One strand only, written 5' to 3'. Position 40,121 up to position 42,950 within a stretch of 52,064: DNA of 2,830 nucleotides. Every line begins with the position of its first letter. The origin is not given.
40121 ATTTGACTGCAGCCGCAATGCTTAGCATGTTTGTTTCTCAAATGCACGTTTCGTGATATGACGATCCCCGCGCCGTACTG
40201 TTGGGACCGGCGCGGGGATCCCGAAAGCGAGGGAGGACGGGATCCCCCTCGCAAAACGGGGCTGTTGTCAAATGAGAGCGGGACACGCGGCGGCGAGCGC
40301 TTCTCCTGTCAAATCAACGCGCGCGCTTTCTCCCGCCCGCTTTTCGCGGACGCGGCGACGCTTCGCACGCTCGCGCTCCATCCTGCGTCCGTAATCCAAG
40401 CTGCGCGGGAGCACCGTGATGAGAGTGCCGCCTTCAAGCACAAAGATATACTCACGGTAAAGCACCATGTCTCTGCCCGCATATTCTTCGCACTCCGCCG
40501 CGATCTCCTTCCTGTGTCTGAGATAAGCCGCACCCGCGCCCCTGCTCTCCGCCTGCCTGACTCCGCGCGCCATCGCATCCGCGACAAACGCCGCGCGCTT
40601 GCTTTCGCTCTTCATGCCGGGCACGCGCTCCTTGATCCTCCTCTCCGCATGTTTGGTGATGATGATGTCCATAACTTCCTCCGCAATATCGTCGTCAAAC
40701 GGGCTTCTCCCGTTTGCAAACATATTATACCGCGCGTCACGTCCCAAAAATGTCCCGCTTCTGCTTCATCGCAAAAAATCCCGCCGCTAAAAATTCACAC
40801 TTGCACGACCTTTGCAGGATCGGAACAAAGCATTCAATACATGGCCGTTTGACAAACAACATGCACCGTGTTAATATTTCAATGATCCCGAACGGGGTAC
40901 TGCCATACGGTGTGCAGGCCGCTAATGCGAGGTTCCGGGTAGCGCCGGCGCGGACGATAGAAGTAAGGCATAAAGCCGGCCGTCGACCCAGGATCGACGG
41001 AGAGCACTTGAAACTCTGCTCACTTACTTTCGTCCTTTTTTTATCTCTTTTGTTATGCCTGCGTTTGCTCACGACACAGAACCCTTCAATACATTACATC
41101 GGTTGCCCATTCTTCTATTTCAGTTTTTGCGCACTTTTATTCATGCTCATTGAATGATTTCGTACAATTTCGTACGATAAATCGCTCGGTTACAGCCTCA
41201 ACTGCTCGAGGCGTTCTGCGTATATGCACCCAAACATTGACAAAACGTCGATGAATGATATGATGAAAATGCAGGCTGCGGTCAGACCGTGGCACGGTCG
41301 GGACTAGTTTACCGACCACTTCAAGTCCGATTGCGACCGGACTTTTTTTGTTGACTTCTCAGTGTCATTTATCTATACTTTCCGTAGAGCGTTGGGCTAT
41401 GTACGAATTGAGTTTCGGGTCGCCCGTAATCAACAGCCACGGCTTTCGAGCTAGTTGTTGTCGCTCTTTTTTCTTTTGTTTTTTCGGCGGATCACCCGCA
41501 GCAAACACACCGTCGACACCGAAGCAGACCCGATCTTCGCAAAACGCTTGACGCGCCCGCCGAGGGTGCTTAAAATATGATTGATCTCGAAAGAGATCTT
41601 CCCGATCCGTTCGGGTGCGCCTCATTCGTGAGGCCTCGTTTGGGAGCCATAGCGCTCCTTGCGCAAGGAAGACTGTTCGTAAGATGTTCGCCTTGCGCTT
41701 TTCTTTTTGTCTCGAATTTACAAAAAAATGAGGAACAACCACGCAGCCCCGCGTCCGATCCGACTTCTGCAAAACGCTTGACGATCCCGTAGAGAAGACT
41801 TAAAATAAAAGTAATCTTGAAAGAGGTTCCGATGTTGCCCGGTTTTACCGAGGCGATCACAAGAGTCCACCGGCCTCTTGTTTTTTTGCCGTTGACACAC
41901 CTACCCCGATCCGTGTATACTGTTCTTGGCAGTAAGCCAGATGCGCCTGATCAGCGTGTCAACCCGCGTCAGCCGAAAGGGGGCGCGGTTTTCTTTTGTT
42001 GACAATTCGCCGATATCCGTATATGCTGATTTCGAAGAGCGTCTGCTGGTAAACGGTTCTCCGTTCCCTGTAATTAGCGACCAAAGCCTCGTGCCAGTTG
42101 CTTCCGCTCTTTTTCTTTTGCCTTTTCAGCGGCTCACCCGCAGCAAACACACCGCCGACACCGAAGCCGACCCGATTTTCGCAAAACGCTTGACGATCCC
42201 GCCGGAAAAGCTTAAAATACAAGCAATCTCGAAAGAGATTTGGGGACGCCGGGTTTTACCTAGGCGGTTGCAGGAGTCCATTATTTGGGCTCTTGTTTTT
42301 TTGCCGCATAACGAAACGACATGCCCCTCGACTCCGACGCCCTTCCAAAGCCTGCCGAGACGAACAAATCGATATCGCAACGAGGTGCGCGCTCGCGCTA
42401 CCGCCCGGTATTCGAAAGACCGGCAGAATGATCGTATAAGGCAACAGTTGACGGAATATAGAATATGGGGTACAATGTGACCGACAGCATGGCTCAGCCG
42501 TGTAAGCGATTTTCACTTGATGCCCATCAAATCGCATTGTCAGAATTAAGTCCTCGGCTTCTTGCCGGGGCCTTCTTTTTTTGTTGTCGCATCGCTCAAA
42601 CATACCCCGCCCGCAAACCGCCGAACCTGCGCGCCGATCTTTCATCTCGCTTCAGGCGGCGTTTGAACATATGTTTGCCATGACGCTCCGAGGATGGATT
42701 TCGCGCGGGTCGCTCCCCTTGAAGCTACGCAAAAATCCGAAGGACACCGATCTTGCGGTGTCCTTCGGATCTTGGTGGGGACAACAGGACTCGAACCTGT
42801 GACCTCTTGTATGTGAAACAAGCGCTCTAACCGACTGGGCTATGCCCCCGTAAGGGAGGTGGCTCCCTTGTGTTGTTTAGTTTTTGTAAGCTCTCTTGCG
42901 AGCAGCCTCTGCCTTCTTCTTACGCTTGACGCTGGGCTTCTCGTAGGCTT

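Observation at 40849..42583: ORF-free array of nine promoter / short structured transcript / terminator modules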

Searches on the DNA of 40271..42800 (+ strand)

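Call 5: search_rna_families(source=window, start=40600, end=42800, threshold=evalue, max_evalue=10, show_alignments=3)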
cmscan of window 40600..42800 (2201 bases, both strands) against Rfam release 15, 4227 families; matches with E-value up to 10: 4.
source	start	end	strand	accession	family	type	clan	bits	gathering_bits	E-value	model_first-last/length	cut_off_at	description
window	42776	42800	-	RF00005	tRNA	Gene; tRNA;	CL00001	19.4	29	0.91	47-71/71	5'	tRNA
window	42515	42587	+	RF00519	suhB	Gene; sRNA;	CL00108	18.3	41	1.1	1-77/77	no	Makes More Granules Regulator RNA (mmgR)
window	42507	42581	+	RF01772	rnk_pseudo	Cis-reg; leader;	-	18.1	55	6.3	1-108/108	no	Pseudomonas rnk leader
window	42083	42137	+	RF02174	SMAD5-AS1_2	Gene; lncRNA;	-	12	50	6.3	1-129/129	no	SMAD5 antisense RNA 1 conserved region 2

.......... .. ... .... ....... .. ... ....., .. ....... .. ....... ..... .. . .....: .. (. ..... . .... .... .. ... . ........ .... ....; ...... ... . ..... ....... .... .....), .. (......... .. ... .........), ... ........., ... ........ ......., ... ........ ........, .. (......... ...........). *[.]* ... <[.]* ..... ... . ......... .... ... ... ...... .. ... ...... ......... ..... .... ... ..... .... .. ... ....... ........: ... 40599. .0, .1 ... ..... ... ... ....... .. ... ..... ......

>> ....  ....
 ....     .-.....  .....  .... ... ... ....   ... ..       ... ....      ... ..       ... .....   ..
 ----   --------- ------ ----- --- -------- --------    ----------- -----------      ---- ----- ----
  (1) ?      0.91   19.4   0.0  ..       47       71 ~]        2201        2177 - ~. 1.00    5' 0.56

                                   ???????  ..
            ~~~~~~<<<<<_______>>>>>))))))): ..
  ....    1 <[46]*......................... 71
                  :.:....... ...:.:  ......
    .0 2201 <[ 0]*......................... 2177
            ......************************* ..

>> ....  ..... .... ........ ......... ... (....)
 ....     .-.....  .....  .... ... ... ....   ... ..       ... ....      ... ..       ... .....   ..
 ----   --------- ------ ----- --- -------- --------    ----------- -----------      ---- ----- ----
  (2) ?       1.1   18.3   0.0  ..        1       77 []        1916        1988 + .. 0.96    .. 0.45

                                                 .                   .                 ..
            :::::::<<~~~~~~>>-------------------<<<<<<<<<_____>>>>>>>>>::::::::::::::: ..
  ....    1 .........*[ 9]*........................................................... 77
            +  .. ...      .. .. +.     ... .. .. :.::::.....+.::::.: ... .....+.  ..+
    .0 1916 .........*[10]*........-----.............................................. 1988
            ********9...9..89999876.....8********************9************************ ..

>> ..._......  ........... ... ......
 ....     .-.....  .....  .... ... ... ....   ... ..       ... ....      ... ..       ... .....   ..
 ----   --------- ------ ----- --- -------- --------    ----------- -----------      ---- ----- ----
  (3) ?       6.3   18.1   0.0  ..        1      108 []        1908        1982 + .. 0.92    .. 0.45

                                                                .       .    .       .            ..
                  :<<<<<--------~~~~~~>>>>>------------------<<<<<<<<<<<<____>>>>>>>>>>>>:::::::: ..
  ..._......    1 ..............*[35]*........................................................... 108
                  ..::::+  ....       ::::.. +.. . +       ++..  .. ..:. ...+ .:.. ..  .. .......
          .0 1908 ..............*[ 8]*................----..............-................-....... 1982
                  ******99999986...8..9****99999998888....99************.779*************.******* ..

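Call 18: search_dna_similar(query=window:40750-42650:+, collection=phages, mode=distant, max_evalue=0.001)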
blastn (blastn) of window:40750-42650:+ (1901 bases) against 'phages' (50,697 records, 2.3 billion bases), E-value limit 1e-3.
No match.

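Call 19: search_dna_similar(query=window:40750-42650:+, collection=plasmids, mode=distant, max_evalue=0.001)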
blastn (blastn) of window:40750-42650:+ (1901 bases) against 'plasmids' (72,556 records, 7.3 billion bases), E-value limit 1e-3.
No match.

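Call 97: search_rna_families(sources=[L018, L024, L026, L031, L033, L034, L036, L037], threshold=gathering)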
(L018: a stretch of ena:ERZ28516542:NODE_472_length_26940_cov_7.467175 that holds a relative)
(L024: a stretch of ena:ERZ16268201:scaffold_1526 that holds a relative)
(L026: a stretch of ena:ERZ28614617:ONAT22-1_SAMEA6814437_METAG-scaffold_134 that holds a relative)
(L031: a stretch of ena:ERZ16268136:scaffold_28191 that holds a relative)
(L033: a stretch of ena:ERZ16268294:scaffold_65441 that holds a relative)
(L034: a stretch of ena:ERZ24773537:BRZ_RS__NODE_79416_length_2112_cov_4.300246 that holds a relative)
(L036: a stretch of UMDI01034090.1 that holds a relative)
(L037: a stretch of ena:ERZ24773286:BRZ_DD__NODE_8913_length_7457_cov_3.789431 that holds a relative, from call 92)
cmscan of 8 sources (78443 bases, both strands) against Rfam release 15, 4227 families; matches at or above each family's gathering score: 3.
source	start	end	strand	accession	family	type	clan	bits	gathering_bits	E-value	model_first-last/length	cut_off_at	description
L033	4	77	+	RF00005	tRNA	Gene; tRNA;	CL00001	73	29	5.6e-14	1-71/71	no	tRNA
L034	1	69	+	RF00005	tRNA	Gene; tRNA;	CL00001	60.3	29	1.8e-10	6-71/71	5'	tRNA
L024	12083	12156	-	RF00005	tRNA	Gene; tRNA;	CL00001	59.8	29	2.5e-10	1-71/71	no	tRNA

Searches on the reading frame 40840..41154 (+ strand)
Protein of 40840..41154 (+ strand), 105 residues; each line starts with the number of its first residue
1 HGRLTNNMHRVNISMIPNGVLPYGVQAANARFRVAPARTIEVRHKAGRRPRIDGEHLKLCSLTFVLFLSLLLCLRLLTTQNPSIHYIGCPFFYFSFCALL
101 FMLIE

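Call 91: find_homologous_proteins(query=window:40840-41154:+, max_evalue=0.1)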
Query seq(105 aa) (105 aa): 6 proteins with E <= 0.1 among 15 candidates.
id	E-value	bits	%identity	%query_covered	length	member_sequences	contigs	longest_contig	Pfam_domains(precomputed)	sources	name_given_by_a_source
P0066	1.6e-37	145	100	65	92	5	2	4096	-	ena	-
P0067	1.1e-36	143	99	64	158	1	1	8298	-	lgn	-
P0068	2.9e-35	138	97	64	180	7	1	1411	-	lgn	-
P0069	4.0e-31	125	67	94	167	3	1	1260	-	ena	-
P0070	9.1e-30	121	86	67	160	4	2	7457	-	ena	-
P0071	1.1e-15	75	65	63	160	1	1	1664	-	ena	-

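Call 92: find_encoding_contigs(protein=P0070, flank=10000, max_places=3)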
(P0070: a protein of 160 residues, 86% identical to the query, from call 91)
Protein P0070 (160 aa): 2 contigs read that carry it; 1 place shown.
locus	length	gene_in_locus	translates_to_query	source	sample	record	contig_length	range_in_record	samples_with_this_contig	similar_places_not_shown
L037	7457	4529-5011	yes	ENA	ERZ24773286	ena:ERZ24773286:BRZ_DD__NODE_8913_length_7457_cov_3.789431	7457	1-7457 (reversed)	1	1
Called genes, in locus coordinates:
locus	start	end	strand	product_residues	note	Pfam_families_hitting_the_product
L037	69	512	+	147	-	PF00589:Phage_integrase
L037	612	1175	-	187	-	-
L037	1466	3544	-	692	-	PF00580:UvrD-helicase, PF13087:AAA_12 (faint), PF13245:AAA_19, PF13604:AAA_30 (faint), PF01443:Viral_helicase1 (faint), PF13361:UvrD_C, PF13538:UvrD_C_2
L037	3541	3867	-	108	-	PF08797:HIRAN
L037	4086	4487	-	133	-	-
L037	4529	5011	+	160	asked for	-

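Call 93: find_encoding_contigs(protein=P0071, flank=10000, max_places=3)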
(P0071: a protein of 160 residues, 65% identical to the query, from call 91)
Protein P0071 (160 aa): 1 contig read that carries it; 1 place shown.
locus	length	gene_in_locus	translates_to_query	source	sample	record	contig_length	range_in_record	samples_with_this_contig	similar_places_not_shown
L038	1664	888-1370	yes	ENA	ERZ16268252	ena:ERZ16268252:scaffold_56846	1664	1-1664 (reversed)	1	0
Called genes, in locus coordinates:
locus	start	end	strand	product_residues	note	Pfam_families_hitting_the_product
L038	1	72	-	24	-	?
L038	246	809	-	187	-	-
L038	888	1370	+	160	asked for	-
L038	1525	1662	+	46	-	?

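Call 94: find_encoding_contigs(protein=P0069, flank=10000, max_places=3)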
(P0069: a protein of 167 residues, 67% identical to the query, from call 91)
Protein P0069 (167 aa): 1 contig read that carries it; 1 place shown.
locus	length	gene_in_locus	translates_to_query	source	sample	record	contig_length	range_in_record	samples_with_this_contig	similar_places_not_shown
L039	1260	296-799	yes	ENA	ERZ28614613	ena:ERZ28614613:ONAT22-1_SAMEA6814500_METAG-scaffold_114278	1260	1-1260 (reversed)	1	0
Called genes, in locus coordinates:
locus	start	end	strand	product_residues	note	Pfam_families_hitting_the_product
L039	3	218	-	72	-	?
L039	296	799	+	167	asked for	-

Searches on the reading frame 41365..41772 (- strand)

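Call 62: search_protein_families(library=pfam, proteins=[window:41365-41772:-], max_evalue=1)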
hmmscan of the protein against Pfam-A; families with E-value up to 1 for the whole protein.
window:41365-41772:- (135 aa): 1 family
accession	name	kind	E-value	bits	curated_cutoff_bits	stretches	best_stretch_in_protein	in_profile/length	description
PF19919.4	bpX3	-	0.06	13.5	27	1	3-71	50-114/174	MoxR-vWA-beta-propeller ternary system domain bpX3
